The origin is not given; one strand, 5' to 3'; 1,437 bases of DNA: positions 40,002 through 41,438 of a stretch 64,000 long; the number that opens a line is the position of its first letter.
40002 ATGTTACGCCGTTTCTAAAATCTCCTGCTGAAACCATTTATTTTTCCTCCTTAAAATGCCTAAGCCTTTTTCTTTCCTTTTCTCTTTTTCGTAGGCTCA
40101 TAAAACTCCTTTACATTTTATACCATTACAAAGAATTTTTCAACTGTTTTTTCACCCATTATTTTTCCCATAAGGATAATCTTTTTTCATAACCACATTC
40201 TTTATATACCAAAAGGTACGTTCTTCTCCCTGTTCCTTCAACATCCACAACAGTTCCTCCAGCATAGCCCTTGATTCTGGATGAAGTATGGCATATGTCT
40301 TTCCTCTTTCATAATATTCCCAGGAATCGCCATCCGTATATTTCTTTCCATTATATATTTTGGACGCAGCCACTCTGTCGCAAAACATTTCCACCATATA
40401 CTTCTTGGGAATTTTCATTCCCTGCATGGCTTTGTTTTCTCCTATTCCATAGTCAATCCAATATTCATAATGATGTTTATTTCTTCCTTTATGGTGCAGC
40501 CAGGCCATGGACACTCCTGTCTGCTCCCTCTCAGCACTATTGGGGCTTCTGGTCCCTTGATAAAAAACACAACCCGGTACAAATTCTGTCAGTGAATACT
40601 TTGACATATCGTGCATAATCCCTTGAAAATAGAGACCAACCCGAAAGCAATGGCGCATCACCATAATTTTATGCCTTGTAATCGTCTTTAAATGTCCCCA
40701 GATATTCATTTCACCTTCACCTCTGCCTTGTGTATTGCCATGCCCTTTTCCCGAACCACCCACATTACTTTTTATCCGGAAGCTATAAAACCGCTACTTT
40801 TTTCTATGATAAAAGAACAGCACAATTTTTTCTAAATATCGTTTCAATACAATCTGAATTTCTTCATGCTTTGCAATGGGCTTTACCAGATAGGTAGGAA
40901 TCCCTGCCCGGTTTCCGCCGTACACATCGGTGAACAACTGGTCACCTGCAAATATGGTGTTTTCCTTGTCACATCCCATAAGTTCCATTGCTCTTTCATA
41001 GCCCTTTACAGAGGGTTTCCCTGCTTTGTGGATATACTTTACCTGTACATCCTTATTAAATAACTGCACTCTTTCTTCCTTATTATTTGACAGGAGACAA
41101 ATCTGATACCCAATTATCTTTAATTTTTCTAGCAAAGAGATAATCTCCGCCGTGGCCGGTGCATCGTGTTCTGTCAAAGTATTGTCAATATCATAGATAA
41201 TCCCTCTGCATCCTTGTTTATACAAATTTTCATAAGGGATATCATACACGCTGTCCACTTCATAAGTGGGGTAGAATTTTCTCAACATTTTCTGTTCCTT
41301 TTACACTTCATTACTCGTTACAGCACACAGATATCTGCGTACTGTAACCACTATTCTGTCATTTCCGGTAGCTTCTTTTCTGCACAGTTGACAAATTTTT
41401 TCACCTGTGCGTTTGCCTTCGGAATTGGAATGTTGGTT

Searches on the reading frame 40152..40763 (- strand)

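Call 43: search_protein_families(library=pfam, proteins=[window:40152-40763:-], max_evalue=0.001)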
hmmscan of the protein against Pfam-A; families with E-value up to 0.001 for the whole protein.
window:40152-40763:- (203 aa): 1 family
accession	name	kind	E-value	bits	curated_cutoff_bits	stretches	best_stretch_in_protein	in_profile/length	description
PF18907.5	DUF5662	-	1.4e-38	132.5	27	1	21-172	2-154/156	Family of unknown function (DUF5662)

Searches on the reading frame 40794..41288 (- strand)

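Call 43: search_protein_families(library=pfam, proteins=[window:40794-41288:-], max_evalue=0.001)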
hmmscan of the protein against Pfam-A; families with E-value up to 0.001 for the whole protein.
window:40794-41288:- (164 aa): 4 families
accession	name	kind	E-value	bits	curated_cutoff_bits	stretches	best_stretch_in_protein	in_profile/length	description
PF13242.12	Hydrolase_like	-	2.5e-10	40.6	22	1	89-136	2-49/75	HAD-hyrolase-like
PF00702.32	Hydrolase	-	2.8e-10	41.3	26.4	1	47-129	101-191/191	haloacid dehalogenase-like hydrolase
PF13419.12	HAD_2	-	3.7e-10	40.6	23.8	1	42-135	77-178/178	Haloacid dehalogenase-like hydrolase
PF09419.16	PGP_phosphatase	-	1e-06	28.9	20.4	1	4-135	16-164/168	Mitochondrial PGP phosphatase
